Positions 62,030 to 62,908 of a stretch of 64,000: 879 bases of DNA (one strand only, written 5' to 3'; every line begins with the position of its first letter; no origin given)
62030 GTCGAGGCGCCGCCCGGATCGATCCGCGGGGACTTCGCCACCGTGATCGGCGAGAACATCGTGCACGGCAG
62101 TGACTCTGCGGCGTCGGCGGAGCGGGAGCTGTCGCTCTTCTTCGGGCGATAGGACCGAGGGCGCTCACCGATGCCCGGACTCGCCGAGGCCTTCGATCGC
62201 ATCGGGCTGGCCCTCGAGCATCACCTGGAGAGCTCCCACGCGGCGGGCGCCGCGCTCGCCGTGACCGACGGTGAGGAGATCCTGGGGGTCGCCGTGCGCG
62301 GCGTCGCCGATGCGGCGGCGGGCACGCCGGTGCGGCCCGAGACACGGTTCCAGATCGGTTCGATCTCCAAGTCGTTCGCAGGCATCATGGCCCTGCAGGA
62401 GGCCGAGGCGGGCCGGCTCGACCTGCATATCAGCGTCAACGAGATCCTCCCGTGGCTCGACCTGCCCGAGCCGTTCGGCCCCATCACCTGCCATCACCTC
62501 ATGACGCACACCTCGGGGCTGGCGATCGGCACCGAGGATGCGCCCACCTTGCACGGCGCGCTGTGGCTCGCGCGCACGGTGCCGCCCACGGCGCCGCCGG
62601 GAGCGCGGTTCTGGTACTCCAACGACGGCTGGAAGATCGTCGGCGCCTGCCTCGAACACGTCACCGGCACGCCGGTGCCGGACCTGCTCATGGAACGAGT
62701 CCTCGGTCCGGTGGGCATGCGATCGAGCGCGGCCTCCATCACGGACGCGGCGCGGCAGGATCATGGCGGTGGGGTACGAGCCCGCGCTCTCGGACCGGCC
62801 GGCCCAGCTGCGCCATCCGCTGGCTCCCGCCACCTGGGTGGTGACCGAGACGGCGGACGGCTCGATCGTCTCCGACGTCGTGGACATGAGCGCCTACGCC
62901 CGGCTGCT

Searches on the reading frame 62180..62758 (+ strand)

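Call 60: search_protein_families(library=pfam, proteins=[window:62180-62758:+], max_evalue=0.00001)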
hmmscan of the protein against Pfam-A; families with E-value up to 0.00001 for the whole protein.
window:62180-62758:+ (193 aa): 1 family
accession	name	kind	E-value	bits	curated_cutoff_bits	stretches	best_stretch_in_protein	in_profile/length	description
PF00144.29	Beta-lactamase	-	1.9e-40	139.5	27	1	12-187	5-185/329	Beta-lactamase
